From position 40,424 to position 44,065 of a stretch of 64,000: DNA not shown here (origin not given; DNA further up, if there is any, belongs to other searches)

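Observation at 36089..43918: Giant 2.6k-aa surface protein combining three LamG lectin-like modules, FN3/Ig domains and a double FG-GAP beta-propeller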

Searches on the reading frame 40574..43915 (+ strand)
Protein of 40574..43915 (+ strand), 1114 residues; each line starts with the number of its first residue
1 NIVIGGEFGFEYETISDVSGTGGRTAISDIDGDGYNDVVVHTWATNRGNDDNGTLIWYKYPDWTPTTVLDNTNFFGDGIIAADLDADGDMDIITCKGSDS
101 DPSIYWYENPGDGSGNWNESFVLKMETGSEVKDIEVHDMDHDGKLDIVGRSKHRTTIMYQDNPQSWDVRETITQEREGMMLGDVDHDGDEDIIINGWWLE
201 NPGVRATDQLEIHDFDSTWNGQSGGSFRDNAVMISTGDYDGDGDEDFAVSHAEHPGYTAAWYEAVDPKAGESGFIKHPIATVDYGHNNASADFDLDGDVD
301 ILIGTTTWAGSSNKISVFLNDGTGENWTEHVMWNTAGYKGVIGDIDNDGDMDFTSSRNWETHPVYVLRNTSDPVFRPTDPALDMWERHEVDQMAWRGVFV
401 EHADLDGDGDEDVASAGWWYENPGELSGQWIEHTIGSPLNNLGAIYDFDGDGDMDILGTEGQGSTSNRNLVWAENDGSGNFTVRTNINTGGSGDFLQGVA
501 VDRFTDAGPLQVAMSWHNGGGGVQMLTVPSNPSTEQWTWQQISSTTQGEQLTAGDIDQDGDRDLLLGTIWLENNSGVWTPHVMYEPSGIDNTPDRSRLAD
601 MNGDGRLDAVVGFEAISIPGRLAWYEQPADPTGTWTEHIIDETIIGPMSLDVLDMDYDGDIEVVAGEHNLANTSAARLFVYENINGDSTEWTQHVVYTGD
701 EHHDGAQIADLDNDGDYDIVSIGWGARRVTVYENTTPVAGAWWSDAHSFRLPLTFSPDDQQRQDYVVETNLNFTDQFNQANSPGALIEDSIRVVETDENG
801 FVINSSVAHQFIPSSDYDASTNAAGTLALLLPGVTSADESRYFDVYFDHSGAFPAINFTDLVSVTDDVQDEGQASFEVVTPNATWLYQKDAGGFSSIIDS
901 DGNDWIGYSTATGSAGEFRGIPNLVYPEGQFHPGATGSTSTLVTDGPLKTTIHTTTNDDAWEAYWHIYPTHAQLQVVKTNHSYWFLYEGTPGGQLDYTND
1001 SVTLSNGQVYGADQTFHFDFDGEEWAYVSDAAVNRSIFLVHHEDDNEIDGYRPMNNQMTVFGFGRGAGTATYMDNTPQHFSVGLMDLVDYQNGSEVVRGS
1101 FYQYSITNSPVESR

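Call 51: find_homologous_proteins(query=window:40574-43915:+, max_evalue=1e-20)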
Query window:40574-43915:+ (1114 aa): 1448 proteins with E <= 1e-20 among 8000 candidates; the best 120 are listed.
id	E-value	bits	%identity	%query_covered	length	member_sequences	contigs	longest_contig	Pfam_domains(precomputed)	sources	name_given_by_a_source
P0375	3.9e-267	908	43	53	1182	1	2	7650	PF01839.30,PF13517.13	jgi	jgi:hypothetical protein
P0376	4.0e-247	841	40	99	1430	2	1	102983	PF01839.30,PF00404.25,PF13517.13,PF13385.14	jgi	jgi:hypothetical protein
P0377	1.3e-236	807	45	64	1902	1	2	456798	PF01839.30,PF13517.13,PF13385.14,PF00041.28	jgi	jgi:hypothetical protein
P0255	1.5e-232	793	30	79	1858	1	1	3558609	PF01839.30,PF13517.13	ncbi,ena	-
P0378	9.2e-230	784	33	62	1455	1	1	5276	PF01839.30,PF13517.13,PF13385.14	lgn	-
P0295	1.2e-229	784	37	46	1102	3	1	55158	PF01839.30,PF13517.13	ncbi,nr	ncbi:MAG: VCBS repeat-containing protein, partial [Caldilineaceae bacterium]|nr:VCBS repeat-containi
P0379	9.4e-227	774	30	71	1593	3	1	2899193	PF01839.30,PF13517.13,PF02018.24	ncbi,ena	-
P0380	1.7e-222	760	50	66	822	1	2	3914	PF01839.30,PF00404.25,PF13517.13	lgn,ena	-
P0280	1.0e-221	757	44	36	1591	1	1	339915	PF01839.30,PF13517.13,PF13385.14,PF02018.24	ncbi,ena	-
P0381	2.7e-221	756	40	96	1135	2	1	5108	PF01839.30,PF13517.13,PF22301.3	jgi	jgi:hypothetical protein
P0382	5.2e-216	738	48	67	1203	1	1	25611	PF01839.30,PF13517.13,PF13385.14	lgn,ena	-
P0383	1.8e-214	733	48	66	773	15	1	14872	PF01839.30,PF13517.13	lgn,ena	-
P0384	2.0e-202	693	36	64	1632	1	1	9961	PF01839.30,PF07679.23,PF13895.13,PF13927.13,PF17957.8,PF13517.13,PF13385.14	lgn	-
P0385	9.3e-201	688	39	64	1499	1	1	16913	PF01839.30,PF13517.13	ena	-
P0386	7.3e-200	685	38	96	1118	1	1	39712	PF01839.30,PF13517.13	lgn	-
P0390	5.6e-193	662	48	64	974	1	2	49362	PF01839.30,PF12256.15,PF07691.18,PF13517.13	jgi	jgi:hypothetical protein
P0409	6.5e-176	606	44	65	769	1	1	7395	PF01839.30,PF13517.13,PF22301.3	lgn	-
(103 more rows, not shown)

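Call 56: find_encoding_contigs(protein=P0376, flank=8000, max_places=2)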
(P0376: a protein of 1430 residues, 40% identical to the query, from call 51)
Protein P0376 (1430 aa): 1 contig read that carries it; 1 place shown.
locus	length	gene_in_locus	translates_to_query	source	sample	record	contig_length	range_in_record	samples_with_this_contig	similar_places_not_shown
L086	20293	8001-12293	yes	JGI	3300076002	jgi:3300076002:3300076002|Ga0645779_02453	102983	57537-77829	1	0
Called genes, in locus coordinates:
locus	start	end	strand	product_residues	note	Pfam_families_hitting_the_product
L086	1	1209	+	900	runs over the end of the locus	PF00690:Cation_ATPase_N, PF00122:E1-E2_ATPase, PF13246:Cation_ATPase, PF00702:Hydrolase, PF08282:Hydrolase_3 (faint), PF00689:Cation_ATPase_C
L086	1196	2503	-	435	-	PF00437:T2SSE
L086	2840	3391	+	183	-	PF01464:SLT, PF06737:Transglycosylas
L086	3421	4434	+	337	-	PF01757:Acyl_transf_3, PF07786:HGSNAT_cat (weak)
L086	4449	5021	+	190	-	-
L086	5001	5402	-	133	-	PF08570:DUF1761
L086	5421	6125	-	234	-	PF05175:MTS (weak), PF13489:Methyltransf_23, PF08241:Methyltransf_11, PF08242:Methyltransf_12, PF13649:Methyltransf_25, PF13847:Methyltransf_31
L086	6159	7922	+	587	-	PF04055:Radical_SAM, PF16199:Radical_SAM_C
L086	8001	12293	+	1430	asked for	PF13385:Laminin_G_3, PF01839:FG-GAP (faint), PF13517:FG-GAP_3, PF00404:Dockerin_1 (weak)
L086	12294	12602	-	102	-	PF07659:DUF1599 (weak)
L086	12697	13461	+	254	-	-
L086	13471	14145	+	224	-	PF03412:Peptidase_C39 (weak), PF13529:Peptidase_C39_2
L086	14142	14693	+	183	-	-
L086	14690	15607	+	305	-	-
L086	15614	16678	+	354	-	-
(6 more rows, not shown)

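Call 57: find_encoding_contigs(protein=P0386, flank=8000, max_places=2)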
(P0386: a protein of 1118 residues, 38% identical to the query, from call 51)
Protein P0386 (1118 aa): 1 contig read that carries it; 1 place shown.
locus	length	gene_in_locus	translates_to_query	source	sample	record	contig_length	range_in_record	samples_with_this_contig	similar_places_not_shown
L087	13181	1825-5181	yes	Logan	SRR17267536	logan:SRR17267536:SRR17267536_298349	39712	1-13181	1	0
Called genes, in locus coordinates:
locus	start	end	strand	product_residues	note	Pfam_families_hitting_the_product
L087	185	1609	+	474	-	PF00224:PK, PF02887:PK_C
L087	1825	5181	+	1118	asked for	PF13517:FG-GAP_3, PF01839:FG-GAP (weak)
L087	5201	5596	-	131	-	PF01850:PIN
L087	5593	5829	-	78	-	PF02604:PhdYeFM_antitox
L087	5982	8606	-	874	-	PF02861:Clp_N, PF23569:NBD_SMAX1, PF00004:AAA, PF17871:AAA_lid_9, PF00004:AAA, PF07724:AAA_2, PF07728:AAA_5, PF10431:ClpB_D2-small, +12 more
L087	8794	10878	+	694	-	PF08124:Lyase_8_N, PF02278:Lyase_8, PF02884:Lyase_8_C (weak)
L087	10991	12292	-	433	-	PF05569:Peptidase_M56, PF01435:Peptidase_M48 (weak), PF03544:TonB_C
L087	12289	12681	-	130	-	PF03965:Penicillinase_R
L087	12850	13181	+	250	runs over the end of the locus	-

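Call 61: search_protein_families(library=pfam, proteins=[P0409, P0381, P0376, P0390], max_evalue=0.001)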
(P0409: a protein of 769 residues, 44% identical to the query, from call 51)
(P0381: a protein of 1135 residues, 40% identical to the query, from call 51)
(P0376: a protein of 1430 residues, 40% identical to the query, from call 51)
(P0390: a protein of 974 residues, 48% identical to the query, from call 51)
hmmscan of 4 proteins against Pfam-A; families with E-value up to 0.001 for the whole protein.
P0409 (769 aa): 3 families
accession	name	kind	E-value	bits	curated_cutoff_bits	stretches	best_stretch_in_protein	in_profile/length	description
PF13517.12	FG-GAP_3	-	1.7e-54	182.7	26.9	8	610-674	1-61/61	FG-GAP-like repeat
PF01839.29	FG-GAP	-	2e-24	85.4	22.1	0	457-486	6-35/37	FG-GAP repeat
PF22301.2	AUDH_beta_propeller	-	9.4e-06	26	27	0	221-357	5-136/179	Aldos-2-ulose dehydratase, beta-propeller domain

P0381 (1135 aa): 3 families
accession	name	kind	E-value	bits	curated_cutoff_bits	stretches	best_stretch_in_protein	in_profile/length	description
PF13517.12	FG-GAP_3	-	5e-50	168.4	26.9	6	322-383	1-60/61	FG-GAP-like repeat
PF01839.29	FG-GAP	-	3e-16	59.4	22.1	1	49-67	2-20/37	FG-GAP repeat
PF22301.2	AUDH_beta_propeller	-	5.3e-06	26.8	27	0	289-342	4-55/179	Aldos-2-ulose dehydratase, beta-propeller domain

P0376 (1430 aa): 4 families
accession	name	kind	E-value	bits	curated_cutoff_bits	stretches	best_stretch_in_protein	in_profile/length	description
PF13517.12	FG-GAP_3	-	2.8e-57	191.6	26.9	8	335-399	1-60/61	FG-GAP-like repeat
PF13385.13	Laminin_G_3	-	4.5e-28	98.7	27.6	1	71-235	1-150/151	Concanavalin A-like lectin/glucanases superfamily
PF01839.29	FG-GAP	-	9.3e-19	67.3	22.1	0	327-369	1-36/37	FG-GAP repeat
PF00404.24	Dockerin_1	-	7.9e-06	26.4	22.9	1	1377-1421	2-52/57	Dockerin type I domain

P0390 (974 aa): 5 families
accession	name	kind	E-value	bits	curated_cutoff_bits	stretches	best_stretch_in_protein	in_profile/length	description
PF13517.12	FG-GAP_3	-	2.4e-64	214.3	26.9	10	44-100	1-60/61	FG-GAP-like repeat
PF01839.29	FG-GAP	-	6.6e-34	115.7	22.1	1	41-59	6-24/37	FG-GAP repeat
PF07691.17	PA14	-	2.4e-26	92.8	24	1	745-876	3-144/147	PA14 domain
PF12256.14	TcdB_toxin_midN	-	5.5e-06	26.3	24.8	0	38-70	27-58/181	Insecticide toxin TcdB middle/N-terminal region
PF14779.12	BBS1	-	0.0001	22.3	27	0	627-677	4-53/254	Ciliary BBSome complex subunit 1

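Call 65: predict_structure(alignment_id=A2)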
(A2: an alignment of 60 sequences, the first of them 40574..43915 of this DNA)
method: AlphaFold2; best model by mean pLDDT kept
length: 1114 residues; sequences in the alignment: 60
mean_pLDDT: 92.5   pTM: 0.61
mean pLDDT of the five models: 92.5, 92.0, 91.8, 91.5, 91.5
residues with pLDDT >= 90: 919; 70-90: 154; 50-70: 20; < 50: 21
segments of 3 or more residues with pLDDT < 50: 1-6, 373-380, 914-916
pLDDT, mean of each block of 10 residues (from residue 1): 49 91 93 90 94 96 95 95 92 97 96 84 95 96 96 95 95 89 96 95 86 92 60 96 95 92 97 97 95 93 89 94 95 94 90 93 93 47 87 94 96 98 95 98 97 97 94 98 93 89 93 92 95 97 95 95 97 96 88 95 94 95 97 97 96 88 96 94 89 94 90 91 92 77 87 96 96 98 97 92 90 98 98 93 97 89 97 95 97 96 85 58 87 93 95 97 98 97 95 95 98 97 96 97 96 93 92 96 97 95 96 92
secondary structure, 60 per line:
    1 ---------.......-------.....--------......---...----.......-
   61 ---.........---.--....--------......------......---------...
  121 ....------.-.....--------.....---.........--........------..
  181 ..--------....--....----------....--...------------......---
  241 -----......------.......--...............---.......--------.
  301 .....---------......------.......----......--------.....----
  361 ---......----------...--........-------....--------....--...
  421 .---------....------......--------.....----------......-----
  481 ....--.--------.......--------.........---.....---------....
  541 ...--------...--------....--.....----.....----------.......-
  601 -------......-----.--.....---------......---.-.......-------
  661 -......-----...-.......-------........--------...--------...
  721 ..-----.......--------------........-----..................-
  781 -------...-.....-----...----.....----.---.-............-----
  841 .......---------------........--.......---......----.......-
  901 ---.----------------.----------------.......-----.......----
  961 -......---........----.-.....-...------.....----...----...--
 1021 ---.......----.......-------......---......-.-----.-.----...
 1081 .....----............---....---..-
elements in order (helices of 4 or more, strands of 3 or more residues): E10-16 E24-28 E37-42 E53-59 E64-72 E79-82 E91-96 E103-108 E118-124 E133-137 E146-150 E154-162 E165-172 E179-182 E191-194 E197-200 E211-214 E232-237 E246-251 E258-264 H267-273 E274-281 E285-291 E300-305 E315-320 E327-333 E338-343 E352-356 E364-369 E385-392 E400-403 E412-415 E418-421 E431-434 E441-446 E455-459 E470-475 E481-484 E496-502 E511-516 E523-527 E537-543 E552-554 E563-566 E569-573 E578-582 E593-599 E608-613 E622-626 E636-641 E647-653 E662-667 E677-683 E691-698 E707-709 E718-722 E728-734 E749-756 E762-772 H773-779 E792-796 E802-804 E809-813 E824-835 E841-847 E863-870 E873-879 E883-888 E893-899 E938-944 E950-956 E962-967 E971-978 E985-989 E1000-1004 E1009-1011 E1016-1018 E1024-1030 E1035-1041 E1049-1054 E1058-1063 E1078-1085 H1090-1101 E1105-1108

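Call 67: fold_search(model_id=the predicted structure, library=pdb)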
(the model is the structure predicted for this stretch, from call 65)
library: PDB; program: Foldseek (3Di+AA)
matches with E <= 10: 1216; with E <= 0.001: 334
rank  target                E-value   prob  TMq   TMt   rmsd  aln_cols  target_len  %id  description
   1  3ei3_A                2.1e-13  1.00  0.23  0.23  33.5      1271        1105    8  Structure of the hsDDB1-drDDB2 complex (released 2009-01-20)
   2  4a0k_C                2.4e-12  1.00  0.23  0.23  32.3      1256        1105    8  STRUCTURE OF DDB1-DDB2-CUL4A-RBX1 BOUND TO A 12 BP ABASIC SITE CONTAINING DNA-DUPLEX (released 2011-12-14)
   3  3ei2_A                3.3e-12  1.00  0.23  0.23  33.3      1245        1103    8  Structure of hsDDB1-drDDB2 bound to a 16 bp abasic site containing DNA-duplex (released 2009-01-20)
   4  9bbi                  6.1e-12  1.00  0.22  0.23  33.7      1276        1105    8  Co-crystal structure of human DDB1 bound to fragment UB028669 (released 2024-06-12)
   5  4a7y                  8.1e-12  1.00  0.28  0.34  23.9      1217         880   10  Active site metal depleted aldos-2-ulose dehydratase (released 2012-03-21)
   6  7dvq_3                9.4e-12  1.00  0.23  0.21  33.2      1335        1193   10  Cryo-EM Structure of the Activated Human Minor Spliceosome (minor Bact Complex) (released 2021-03-31)
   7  4a7z                  1.3e-11  1.00  0.28  0.34  23.1      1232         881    9  Complex of bifunctional aldos-2-ulose dehydratase with the reaction intermediate ascopyrone M (released 2012-03-21)
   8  5v3o_A                1.3e-11  1.00  0.19  0.20  32.3      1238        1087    8  Cereblon in complex with DDB1 and CC-220 (released 2017-05-03)
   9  6zue_A                1.4e-11  1.00  0.19  0.19  33.5      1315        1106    8  Crystal structure of human DDB1 bound to human DCAF1 (amino acid residues 1046-1396) (released 2021-07-28)
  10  9fjx_A                1.5e-11  1.00  0.22  0.23  32.0      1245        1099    8  Crystal structure of human CRBN-DDB1 in complex with Lenalidomide (released 2025-01-29)
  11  9a40_C                1.6e-11  1.00  0.22  0.22  32.4      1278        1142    9  model of Cullin4 (released 2024-09-18)
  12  3ei1_A                1.7e-11  1.00  0.23  0.23  33.2      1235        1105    8  Structure of hsDDB1-drDDB2 bound to a 14 bp 6-4 photoproduct containing DNA-duplex (released 2009-01-20)
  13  4a09_A                1.8e-11  1.00  0.22  0.23  33.8      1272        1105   10  Structure of hsDDB1-drDDB2 bound to a 15 bp CPD-duplex (purine at D-1 position) at 3.1 A resolution (CPD 2) (released 2011-11-30)
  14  9nfr_A                4.0e-11  1.00  0.21  0.21  33.0      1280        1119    8  Crystal structure of CRBN-DDB1 and MRT-23227 in complex with VAV1 (released 2025-07-09)
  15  8oiz_A                4.8e-11  1.00  0.20  0.20  32.7      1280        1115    8  Crystal structure of human CRBN-DDB1 in complex with Pomalidomide (released 2023-07-19)
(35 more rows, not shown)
